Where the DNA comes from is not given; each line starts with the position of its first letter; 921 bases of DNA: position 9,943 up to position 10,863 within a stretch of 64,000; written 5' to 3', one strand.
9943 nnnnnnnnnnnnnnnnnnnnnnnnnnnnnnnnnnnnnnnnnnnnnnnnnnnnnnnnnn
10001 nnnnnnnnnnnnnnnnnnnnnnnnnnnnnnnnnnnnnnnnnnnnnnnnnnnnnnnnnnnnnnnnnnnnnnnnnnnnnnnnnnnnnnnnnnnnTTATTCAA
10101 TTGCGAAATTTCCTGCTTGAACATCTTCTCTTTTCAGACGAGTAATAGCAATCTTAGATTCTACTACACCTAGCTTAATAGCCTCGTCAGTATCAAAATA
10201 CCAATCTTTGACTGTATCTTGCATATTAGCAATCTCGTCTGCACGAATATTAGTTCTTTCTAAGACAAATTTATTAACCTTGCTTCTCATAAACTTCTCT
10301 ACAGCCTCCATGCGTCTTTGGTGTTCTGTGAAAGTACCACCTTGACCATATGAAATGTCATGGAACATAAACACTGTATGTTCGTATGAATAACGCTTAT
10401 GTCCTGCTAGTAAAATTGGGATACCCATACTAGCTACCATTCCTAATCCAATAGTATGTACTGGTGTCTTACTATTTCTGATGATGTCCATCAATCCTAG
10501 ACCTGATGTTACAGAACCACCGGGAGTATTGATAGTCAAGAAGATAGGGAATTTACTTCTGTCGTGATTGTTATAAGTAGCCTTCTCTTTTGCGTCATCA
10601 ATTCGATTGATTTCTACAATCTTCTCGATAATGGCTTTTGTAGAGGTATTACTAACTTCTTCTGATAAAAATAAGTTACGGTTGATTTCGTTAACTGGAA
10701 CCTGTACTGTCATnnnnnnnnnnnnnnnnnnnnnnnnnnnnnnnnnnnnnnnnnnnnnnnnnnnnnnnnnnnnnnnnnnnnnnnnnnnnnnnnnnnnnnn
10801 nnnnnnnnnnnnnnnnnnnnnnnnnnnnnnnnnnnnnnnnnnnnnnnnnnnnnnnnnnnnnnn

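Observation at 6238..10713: Two ClpP-like proteases in the early arm, one forming an NfeD/STOPP-stomatin-like cassette with an SPFH lipoprotein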

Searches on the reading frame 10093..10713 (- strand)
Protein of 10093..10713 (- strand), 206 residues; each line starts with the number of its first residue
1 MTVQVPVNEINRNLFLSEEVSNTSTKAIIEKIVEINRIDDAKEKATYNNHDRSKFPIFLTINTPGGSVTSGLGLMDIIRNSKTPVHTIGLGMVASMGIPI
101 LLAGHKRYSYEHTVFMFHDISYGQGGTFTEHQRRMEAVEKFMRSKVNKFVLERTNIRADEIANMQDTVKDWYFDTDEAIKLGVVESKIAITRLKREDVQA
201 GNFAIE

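Call 3: search_protein_families(library=pfam, proteins=[window:10093-10713:-], max_evalue=0.01)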
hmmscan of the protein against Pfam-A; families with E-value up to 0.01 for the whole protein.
window:10093-10713:- (206 aa): 3 families
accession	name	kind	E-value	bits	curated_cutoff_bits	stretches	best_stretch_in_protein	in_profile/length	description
PF00574.28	CLP_protease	-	8.2e-28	97.9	20.2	1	12-186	17-177/182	Clp protease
PF19788.4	DUF6272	-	0.00011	22.3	26.6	1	20-86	64-121/134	Family of unknown function (DUF6272)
PF25145.1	NfeD1b_N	-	0.0095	16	40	0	48-87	25-64/189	NfeD1b, N-terminal domain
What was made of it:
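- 10093..10713 (-): ClpP-A: divergent cytoplasmic S14 ClpP with Ser95-His118-Asp triad and handle region, lacking the N-terminal axial loop and the start of helix A. Pfam CLP_protease 8e-28 (call 3).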

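Call 4: search_protein_families(library=phrogs, proteins=[window:10093-10713:-], max_evalue=0.001)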
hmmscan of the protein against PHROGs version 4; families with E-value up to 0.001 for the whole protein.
window:10093-10713:- (206 aa): 8 families
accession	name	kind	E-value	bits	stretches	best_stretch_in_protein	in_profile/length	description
phrog_94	-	head and packaging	7e-26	92.8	1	56-185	119-247/622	head maturation protease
phrog_1827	-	other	8.1e-23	81.8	1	10-179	11-174/202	ATP-dependent protease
phrog_1684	-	head and packaging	2.6e-16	60.9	1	56-197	74-212/284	head maturation protease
phrog_133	-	head and packaging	3.3e-13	50.1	1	57-186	51-177/668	head maturation protease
phrog_5410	-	other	6.3e-13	49.6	1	59-174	60-172/323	ATP-dependent protease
phrog_2976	-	head and packaging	2.8e-12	48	1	54-191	51-185/394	head maturation protease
phrog_53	-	head and packaging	7.6e-07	29.7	1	57-182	120-273/583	head maturation protease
phrog_26628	-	head and packaging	2.7e-06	28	1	74-184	86-194/290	head maturation protease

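Call 8: search_dna_similar(query=window:10093-10713:-, collection=phages, mode=protein, max_rows=30)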
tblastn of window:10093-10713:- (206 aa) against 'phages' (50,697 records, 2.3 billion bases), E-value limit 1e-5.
Records with a match: 457; places in all: 506; records where one place covers at least 80% of the query: 276.
Best place of each record, by identity: <60% 457.
By first word of the organism name: Mycobacterium 155; Vibrio 89; Bacillus 40; Escherichia 34; Bacteriophage 25; Bacteroides 20; Prevotella 15; Klebsiella 10; Salmonella 8; Erwinia 8; and 22 more.
By host as written in the record: - 131; Mycobacterium smegmatis mc2 155 111; Mycobacterium smegmatis mc#155 17; Mycobacterium smegmatis mc2155 17; Prevotella sp. 15; Bacillus anthracis Sterne 10; Escherichia coli 10; Bacillus cereus 7; and 84 more.
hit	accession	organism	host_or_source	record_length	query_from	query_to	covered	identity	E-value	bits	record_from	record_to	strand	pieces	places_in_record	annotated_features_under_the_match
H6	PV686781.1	Alicyclobacillus phage MMB025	Alicyclobacillus acidoterrestris MMB007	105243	8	195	91%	38.3%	6e-39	147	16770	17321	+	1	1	head maturation protease | terminase large subunit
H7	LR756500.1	uncultured phage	metagenomic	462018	11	183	84%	36.7%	5e-25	107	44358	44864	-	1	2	record has no annotation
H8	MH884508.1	Bacillus phage vB_BcoS-136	Bacillus cohnii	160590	4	188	90%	34.1%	2e-21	97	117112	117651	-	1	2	clpP1: ATP-dependent Clp protease proteolytic subunit 1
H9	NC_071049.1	Bacillus phage vB_BcoS-136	Bacillus cohnii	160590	4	188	90%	34.1%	2e-21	97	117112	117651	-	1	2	clpP1: ATP-dependent protease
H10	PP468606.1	Staphylococcus phage SpP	Staphylococcus saprophyticus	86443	7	188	88%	34.6%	2e-23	102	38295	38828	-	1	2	head maturation protease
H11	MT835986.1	Bacteriophage sp.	human fecal samples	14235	11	204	94%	32.2%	3e-15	79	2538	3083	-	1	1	record has no annotation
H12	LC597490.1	Bacillus phage vB_BceM_WH1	Bacillus cereus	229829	1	185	90%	33.7%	1e-26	112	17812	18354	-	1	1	ATP-dependent Clp protease proteolytic subunit_gp034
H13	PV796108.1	Bacillus phage Edson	Bacillus cereus BC102p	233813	10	189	87%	34.6%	8e-25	106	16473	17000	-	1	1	hypothetical protein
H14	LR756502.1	uncultured phage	metagenomic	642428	12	185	84%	35.4%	2e-22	100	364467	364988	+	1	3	record has no annotation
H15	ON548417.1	Bacillus phage vB_BanS-Thrax1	Bacillus anthracis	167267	10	194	90%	33.0%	1e-23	103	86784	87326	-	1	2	ATP-dependent ClpP protease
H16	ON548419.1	Bacillus phage vB_BanS-Thrax3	Bacillus anthracis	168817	10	194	90%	33.0%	1e-23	103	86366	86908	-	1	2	ATP-dependent ClpP protease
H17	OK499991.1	Bacillus phage vB_BanS_Sophrita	Bacillus anthracis Sterne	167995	7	183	86%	34.1%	4e-29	119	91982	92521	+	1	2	ATP-dependent Clp protease proteolytic subunit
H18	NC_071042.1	Bacillus phage vB_BanS_Sophrita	Bacillus anthracis Sterne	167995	7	183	86%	34.1%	4e-29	119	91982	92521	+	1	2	head maturation protease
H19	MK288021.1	Bacillus phage pW2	Bacillus cereus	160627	7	183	86%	34.1%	4e-29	119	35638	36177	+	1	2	ATP-dependent Clp protease proteolytic subunit 2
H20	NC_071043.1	Bacillus phage pW2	Bacillus cereus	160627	7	183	86%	34.1%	4e-29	119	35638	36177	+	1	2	head maturation protease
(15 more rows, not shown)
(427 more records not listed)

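Call 11: get_annotated_region(hit=H8, flank=6000)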
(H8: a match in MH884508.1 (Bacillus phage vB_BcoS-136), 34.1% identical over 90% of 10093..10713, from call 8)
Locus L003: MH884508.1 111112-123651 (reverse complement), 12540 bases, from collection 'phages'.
description: Bacillus phage vB_BcoS-136, complete genome.
organism: Bacillus phage vB_BcoS-136 (NCBI taxid 2419619)
taxonomy: Viruses; Duplodnaviria; Heunggongvirae; Uroviricota; Caudoviricetes; Kenyattavirus; Kenyattavirus kv136
host: Bacillus cohnii; source: Lake Elmenteita sediment; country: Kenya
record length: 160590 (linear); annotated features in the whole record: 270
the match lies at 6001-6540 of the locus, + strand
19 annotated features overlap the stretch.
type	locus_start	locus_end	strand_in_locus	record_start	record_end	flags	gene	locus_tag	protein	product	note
CDS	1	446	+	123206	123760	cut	gmk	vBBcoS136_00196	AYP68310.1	guanylate kinase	putative homolog of YP_008873400 hypothetical protein [Bacillus phage vB_BanS-Tsamsa]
CDS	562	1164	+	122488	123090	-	dnaJ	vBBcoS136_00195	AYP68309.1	chaperone protein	putative homolog of DnaJ domain protein [Peptoniphilus sp. oral taxon 375]; chaperone protein DnaJ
CDS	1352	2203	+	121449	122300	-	apr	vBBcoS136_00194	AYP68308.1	subtilisin DY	putative homolog of YP_008873415 hypothetical protein [Bacillus phage vB_BanS-Tsamsa]; conserved domain ...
CDS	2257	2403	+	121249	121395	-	-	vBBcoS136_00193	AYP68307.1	hypothetical protein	-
CDS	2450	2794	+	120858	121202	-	-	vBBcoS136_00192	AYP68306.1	hypothetical protein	putative homolog of WP_000100139 hypothetical protein [Bacillus thuringiensis], hypothetical protein [Bacillus phage ...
CDS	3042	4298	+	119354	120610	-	-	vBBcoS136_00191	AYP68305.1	RNA ligase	putative homolog of uncharacterized protein CBO05P1_012 [Clostridium botulinum B str. Osaka05], RNA ligase ...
CDS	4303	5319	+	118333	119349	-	-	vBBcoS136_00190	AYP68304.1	polynucleotide kinase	putative homolog of YP_008873417 hypothetical protein [Bacillus phage vB_BanS-Tsamsa]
CDS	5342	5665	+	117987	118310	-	-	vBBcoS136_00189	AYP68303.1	hypothetical protein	-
CDS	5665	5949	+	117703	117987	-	-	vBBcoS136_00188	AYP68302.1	PQ loop repeat protein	putative homolog of hypothetical protein phi8074-B1_00061 [Clostridium phage phi8074-B1]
CDS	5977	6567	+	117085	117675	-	clpP1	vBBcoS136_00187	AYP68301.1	ATP-dependent Clp protease proteolytic subunit 1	putative homolog of YP_008873419 hypothetical protein [Bacillus phage vB_BanS-Tsamsa] and ATP-dependent Clp ...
CDS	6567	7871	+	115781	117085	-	ligA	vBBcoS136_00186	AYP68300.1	DNA ligase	putative homolog of DNA ligase, ATP-dependent [Bacillus phage vB_BanS-Tsamsa], ATP-dependent DNA ligase [Paenibacillus ...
CDS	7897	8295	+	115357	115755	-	-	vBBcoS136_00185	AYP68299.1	hypothetical protein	putative homolog of YP_008873422 hypothetical protein [Bacillus phage vB_BanS-Tsamsa]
CDS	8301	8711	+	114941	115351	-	-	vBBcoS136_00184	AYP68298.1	hypothetical protein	putative homolog of YP_008873423 hypothetical protein [Bacillus phage vB_BanS-Tsamsa]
CDS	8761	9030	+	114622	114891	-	-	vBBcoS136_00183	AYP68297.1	hypothetical protein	-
CDS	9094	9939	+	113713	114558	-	prs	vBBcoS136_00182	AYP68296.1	ribose-phosphate pyrophosphokinase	putative homolog of ribose-phosphate pyrophosphokinase [Paenibacillus pini JCM 16418], YP_008873430 hypothetical ...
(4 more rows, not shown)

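Call 33: search_protein_families(library=ncbifam, proteins=[window:10093-10713:-], max_evalue=0.01)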
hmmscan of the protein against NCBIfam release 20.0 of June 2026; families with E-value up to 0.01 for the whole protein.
window:10093-10713:- (206 aa): 13 families
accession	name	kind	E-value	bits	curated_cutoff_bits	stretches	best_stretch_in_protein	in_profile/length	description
NF009205.0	PRK12553.1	subfamily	2.8e-24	85.9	228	1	11-188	37-202/211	ATP-dependent Clp protease proteolytic subunit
NF009203.0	PRK12551.1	equivalog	5.9e-23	81.6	359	1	12-188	26-188/196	ATP-dependent Clp protease proteolytic subunit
NF001368.0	PRK00277.1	subfamily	1.2e-22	80.8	249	1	51-188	59-195/203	ATP-dependent Clp protease proteolytic subunit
NF011089.0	PRK14512.1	equivalog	2.3e-22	79.7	251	1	51-193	55-195/200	ATP-dependent Clp protease proteolytic subunit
TIGR00493.1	clpP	equivalog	7e-19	68.3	308.6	1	12-186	28-188/192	ATP-dependent Clp endopeptidase proteolytic subunit ClpP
NF045542.1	Clp_rel_HeadMat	equivalog_domain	1.7e-16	60.6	120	1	28-185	5-163/165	head maturation protease, ClpP-related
NF011090.0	PRK14513.1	equivalog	2e-15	57.2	347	1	55-196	58-198/201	ATP-dependent Clp protease proteolytic subunit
NF045540.1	scaf_prot_MCP1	exception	8.8e-15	54.4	475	1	53-186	29-159/652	ClpP-like prohead protease/major capsid protein fusion protein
NF011091.0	PRK14514.1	equivalog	6.4e-14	52.1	361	1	56-186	86-215/221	ATP-dependent Clp endopeptidase proteolytic subunit ClpP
NF009204.0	PRK12552.1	equivalog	3e-08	33.4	263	1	46-187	62-211/225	ATP-dependent Clp protease proteolytic subunit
NF038264.1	kinase_SiaB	equivalog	0.00023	21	225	1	18-86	96-157/176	biofilm regulation protein kinase SiaB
TIGR00706.1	SppA_dom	equivalog_domain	0.002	17.8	155.45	1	39-113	17-93/208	signal peptide peptidase SppA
NF038262.1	SiaB_fam_kinase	subfamily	0.0021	17.6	85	1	19-86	99-158/177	SiaB family protein kinase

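Call 34: search_protein_families(library=padloc, proteins=[window:10093-10713:-], max_evalue=0.01)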
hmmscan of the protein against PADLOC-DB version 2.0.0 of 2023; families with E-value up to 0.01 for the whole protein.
window:10093-10713:- (206 aa): 1 family
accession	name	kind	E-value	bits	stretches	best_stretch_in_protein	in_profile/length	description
PDLC03292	MTase_II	-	0.0076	12.5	1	138-205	146-212/722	Type II methyltransferase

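Call 40: search_solved_structures(query=window:10093-10713:-, max_evalue=0.00001, show_alignments=2)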
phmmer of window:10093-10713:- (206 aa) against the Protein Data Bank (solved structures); distinct sequences matched with E-value up to 0.00001: 102 (the best 60 are shown).
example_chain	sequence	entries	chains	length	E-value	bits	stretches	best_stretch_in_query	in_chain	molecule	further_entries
8ef8_A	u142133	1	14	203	8e-17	64.9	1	52-188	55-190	ATP-dependent Clp protease proteolytic subunit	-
4emm_V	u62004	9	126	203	8e-17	64.9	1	52-188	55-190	ATP-dependent Clp protease proteolytic subunit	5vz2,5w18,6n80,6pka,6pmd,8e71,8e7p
5c90_A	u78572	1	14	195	9.2e-17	64.7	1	52-186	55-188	ATP-dependent Clp protease proteolytic subunit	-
7fep_A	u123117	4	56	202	1.3e-16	64.2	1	56-193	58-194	ATP-dependent Clp protease proteolytic subunit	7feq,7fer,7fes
3kti_A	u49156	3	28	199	1.3e-16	64.1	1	56-192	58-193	ATP-dependent Clp protease proteolytic subunit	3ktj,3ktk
6l3x_A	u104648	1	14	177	1.4e-16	64.1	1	52-186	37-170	ATP-dependent Clp protease proteolytic subunit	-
9irp_A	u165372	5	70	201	1.4e-16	64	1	52-186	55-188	ATP-dependent Clp protease proteolytic subunit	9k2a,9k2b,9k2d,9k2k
3qwd_A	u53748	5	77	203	1.5e-16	64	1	52-186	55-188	ATP-dependent Clp protease proteolytic subunit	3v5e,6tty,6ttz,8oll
6l40_E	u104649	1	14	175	1.6e-16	63.8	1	52-186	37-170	ATP-dependent Clp protease proteolytic subunit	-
4mxi_A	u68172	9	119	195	1.8e-16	63.7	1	52-186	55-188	ATP-dependent Clp protease proteolytic subunit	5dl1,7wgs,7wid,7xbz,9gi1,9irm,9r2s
6dkf_B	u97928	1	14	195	1.8e-16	63.7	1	52-186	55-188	ATP-dependent Clp protease proteolytic subunit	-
9jop_H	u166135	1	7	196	1.8e-16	63.7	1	52-186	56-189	ATP-dependent Clp protease proteolytic subunit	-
8r03_A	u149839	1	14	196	1.8e-16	63.7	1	52-186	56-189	ATP-dependent Clp protease proteolytic subunit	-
3tt6_A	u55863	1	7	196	1.8e-16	63.7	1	56-191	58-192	ATP-dependent Clp protease proteolytic subunit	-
3st9_A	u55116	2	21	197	1.8e-16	63.7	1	52-186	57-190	ATP-dependent Clp protease proteolytic subunit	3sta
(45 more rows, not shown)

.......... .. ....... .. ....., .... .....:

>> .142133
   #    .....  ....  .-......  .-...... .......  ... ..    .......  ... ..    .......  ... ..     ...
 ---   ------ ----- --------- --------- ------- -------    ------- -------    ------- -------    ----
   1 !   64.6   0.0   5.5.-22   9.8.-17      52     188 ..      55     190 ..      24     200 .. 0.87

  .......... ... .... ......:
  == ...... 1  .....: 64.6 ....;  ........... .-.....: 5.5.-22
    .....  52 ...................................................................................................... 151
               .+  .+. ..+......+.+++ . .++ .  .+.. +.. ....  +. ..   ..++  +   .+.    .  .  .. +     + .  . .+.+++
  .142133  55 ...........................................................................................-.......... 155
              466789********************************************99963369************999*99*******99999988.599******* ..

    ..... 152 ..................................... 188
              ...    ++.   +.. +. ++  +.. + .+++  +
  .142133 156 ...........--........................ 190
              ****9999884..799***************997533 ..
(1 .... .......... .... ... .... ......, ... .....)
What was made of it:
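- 10093..10713 (-): PDB sequence hits to ClpP at 8e-17 (call 40).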

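Call 43: get_annotated_region(hit=H6, flank=7000)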
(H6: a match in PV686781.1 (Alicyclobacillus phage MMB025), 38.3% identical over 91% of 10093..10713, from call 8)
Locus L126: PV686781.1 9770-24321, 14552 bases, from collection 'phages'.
description: Alicyclobacillus phage MMB025, complete genome.
organism: Alicyclobacillus phage MMB025 (NCBI taxid 3425951)
taxonomy: Viruses
host: Alicyclobacillus acidoterrestris MMB007; source: -; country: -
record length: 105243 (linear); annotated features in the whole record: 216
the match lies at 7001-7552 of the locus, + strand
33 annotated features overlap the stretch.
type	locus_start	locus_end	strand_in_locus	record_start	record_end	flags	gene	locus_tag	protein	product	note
CDS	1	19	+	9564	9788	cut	-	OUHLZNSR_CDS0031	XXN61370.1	hypothetical protein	-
CDS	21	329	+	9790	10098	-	-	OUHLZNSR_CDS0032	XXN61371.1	hypothetical protein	-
CDS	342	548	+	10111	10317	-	-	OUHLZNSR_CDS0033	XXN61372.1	hypothetical protein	-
CDS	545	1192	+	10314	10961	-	-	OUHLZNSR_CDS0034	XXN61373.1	metallo-endopeptidase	-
CDS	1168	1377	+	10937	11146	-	-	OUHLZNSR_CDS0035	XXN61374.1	hypothetical protein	-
CDS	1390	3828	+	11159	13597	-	-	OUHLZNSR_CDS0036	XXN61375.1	VFDB virulence factor protein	moron, auxiliary metabolic gene and host takeover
CDS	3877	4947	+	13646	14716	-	-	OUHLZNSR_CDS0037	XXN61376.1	DefenseFinder protein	moron, auxiliary metabolic gene and host takeover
CDS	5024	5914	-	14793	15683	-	-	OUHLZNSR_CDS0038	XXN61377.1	integrase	integration and excision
CDS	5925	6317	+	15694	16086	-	-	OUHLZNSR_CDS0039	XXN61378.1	hypothetical protein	-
CDS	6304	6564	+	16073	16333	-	-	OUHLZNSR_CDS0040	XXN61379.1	hypothetical protein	-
CDS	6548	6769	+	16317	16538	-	-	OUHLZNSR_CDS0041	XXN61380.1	hypothetical protein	-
CDS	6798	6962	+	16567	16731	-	-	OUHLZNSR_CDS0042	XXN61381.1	hypothetical protein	-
CDS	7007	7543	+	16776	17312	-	-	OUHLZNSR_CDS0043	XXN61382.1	head maturation protease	head and packaging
CDS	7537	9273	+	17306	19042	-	-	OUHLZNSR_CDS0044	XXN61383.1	terminase large subunit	head and packaging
CDS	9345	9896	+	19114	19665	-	-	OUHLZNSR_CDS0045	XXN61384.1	hypothetical protein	-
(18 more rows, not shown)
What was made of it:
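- The ClpP-A homologue of phage MMB025 abuts the terminase gene (call 43).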

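Call 47: find_related_loci(query=window:10093-10713:-, collection=metagenome_contigs, flank=6000)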
Query window:10093-10713:- (206 aa) in metagenome_contigs; peptide patterns used: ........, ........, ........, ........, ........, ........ (x = any residue, [..] = any of these).
80 stretches matched a pattern, but none encodes a relative of the query by tblastn (E <= 1e-3).

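Call 48: find_related_loci(query=window:10093-10713:-, collection=viral_contigs, flank=6000)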
Query window:10093-10713:- (206 aa) in viral_contigs; peptide patterns used: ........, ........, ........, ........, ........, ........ (x = any residue, [..] = any of these).
5 stretches matched a pattern, but none encodes a relative of the query by tblastn (E <= 1e-3).
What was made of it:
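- Tried and rejected: Pattern scans of metagenome_contigs and viral_contigs with ClpP-A found no relatives (calls 47, 48).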

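Call 49: find_homologous_proteins(query=window:10093-10713:-, max_evalue=1e-20)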
Query window:10093-10713:- (206 aa): 60 proteins with E <= 1e-20 among 285 candidates.
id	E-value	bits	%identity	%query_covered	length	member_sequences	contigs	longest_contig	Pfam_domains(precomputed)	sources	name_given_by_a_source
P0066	1.6e-130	450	100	100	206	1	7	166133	PF00574.29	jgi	jgi:ATP-dependent Clp protease protease subunit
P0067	8.4e-78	278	62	95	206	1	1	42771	PF00574.29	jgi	jgi:ATP-dependent Clp protease protease subunit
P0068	2.4e-74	267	57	97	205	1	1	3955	PF00574.29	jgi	jgi:ATP-dependent Clp protease, protease subunit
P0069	2.8e-70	254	57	97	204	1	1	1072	PF00574.29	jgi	jgi:ATP-dependent Clp protease protease subunit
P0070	1.6e-62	229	53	95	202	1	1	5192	PF00574.29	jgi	jgi:ATP-dependent Clp protease, protease subunit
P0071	3.0e-37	146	58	59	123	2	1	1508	PF00574.29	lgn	-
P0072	2.7e-31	127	45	84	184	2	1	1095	PF00574.29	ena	-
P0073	3.1e-31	127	45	84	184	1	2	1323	PF00574.29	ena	-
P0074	4.7e-30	123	39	87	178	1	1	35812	PF00574.29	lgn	-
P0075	3.7e-29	120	40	86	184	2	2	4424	PF00574.29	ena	-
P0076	3.9e-29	120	42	84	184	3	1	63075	PF00574.29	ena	-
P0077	4.7e-29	120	41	84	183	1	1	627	PF00574.29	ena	-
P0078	5.6e-29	119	41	86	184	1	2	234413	PF00574.29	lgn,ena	-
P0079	7.1e-29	119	41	84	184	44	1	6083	PF00574.29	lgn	-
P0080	1.6e-28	118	42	86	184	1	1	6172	PF00574.29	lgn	-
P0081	2.1e-28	117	41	83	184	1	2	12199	PF00574.29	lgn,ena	-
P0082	2.4e-28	117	38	86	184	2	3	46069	PF00574.29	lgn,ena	-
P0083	3.1e-28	117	44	86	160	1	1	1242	PF00574.29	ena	-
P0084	4.0e-28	116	40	86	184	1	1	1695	PF00574.29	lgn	-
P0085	7.3e-28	116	40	86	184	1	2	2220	PF00574.29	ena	-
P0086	7.6e-28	116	42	84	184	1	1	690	PF00574.29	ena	-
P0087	9.0e-28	115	41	84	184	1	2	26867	PF00574.29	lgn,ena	-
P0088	1.5e-27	115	41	84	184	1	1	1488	PF00574.29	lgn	-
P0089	2.2e-27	114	41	84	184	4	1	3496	PF00574.29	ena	-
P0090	2.3e-27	114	41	83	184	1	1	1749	PF00574.29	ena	-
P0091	2.4e-27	114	42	83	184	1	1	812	PF00574.29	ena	-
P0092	2.6e-27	114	41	84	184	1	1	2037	PF00574.29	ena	-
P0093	2.9e-27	114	40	85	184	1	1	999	PF00574.29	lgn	-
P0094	3.8e-27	113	40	86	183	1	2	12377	PF00574.29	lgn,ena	-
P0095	4.7e-27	113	40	84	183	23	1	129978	PF00574.29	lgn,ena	-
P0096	6.4e-27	113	42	63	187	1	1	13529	PF00574.29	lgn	-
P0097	7.7e-27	112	40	86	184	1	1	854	PF00574.29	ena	-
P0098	9.1e-27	112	38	86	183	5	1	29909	PF00574.29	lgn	-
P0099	1.1e-26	112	40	86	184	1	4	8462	PF00574.29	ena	-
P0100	1.1e-26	112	38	84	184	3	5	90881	PF00574.29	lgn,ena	-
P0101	2.4e-26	111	42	83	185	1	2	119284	PF00574.29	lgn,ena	-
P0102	2.8e-26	110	41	83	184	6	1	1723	PF00574.29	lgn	-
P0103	3.0e-26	110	41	84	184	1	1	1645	PF00574.29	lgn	-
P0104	4.0e-26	110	39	85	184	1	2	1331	PF00574.29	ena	-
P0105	4.6e-26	110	42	84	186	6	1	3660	PF00574.29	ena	-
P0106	7.0e-26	109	38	86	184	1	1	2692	PF00574.29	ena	-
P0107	7.2e-26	109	40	84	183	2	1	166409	PF00574.29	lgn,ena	-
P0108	7.3e-26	109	40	84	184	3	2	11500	PF00574.29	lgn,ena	-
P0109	1.0e-25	109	40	84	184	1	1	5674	PF00574.29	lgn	-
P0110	1.1e-25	108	38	84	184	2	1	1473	PF00574.29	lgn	-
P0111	1.6e-25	108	41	84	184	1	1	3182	PF00574.29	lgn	-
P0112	1.8e-25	108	41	87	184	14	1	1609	PF00574.29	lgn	-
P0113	2.0e-25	108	39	86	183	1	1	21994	PF00574.29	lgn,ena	-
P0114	3.0e-25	107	38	86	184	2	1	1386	PF00574.29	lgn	-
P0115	6.7e-25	106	40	86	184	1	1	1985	PF00574.29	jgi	jgi:ATP-dependent Clp protease protease subunit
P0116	8.0e-25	106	39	85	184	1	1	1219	PF00574.29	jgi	jgi:ATP-dependent Clp protease protease subunit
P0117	1.2e-23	102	37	85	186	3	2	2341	PF00574.29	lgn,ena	-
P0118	1.4e-23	102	35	86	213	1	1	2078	PF00574.29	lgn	-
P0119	3.2e-23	100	34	86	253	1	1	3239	PF00574.29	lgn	-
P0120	4.0e-23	100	38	83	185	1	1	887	PF00574.29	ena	-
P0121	1.8e-22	98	36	91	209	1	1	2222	PF00574.29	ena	-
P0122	1.9e-22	98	35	91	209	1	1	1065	PF00574.29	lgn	-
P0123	2.6e-22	98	36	91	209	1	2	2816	PF00574.29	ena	-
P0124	2.8e-22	97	38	85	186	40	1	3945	PF00574.29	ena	-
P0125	3.5e-22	97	38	86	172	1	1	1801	PF00574.29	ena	-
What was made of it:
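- Tried and rejected: I used the protein database instead (call 49).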

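Call 50: find_encoding_contigs(protein=P0068, flank=5000, max_places=2)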
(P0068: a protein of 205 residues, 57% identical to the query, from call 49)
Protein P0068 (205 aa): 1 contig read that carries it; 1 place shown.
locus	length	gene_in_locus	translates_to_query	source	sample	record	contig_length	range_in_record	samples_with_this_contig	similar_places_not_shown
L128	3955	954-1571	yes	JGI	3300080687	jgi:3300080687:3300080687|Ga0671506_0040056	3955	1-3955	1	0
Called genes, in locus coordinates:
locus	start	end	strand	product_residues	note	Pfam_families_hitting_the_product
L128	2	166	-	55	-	?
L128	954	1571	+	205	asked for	PF00574:CLP_protease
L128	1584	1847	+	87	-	-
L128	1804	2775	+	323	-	PF01145:Band_7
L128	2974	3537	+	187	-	PF13730:HTH_36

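Call 51: find_encoding_contigs(protein=P0070, flank=5000, max_places=2)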
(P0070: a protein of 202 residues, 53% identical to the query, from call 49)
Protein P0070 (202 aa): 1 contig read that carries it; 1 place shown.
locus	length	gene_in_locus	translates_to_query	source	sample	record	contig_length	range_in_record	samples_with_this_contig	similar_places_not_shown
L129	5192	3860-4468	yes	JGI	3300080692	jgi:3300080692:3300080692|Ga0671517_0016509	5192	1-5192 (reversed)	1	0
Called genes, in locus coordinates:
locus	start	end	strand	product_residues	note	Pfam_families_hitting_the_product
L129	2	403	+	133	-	?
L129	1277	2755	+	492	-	PF11443:DUF2828, PF25043:DUF7788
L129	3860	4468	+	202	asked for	PF00574:CLP_protease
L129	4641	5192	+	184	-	?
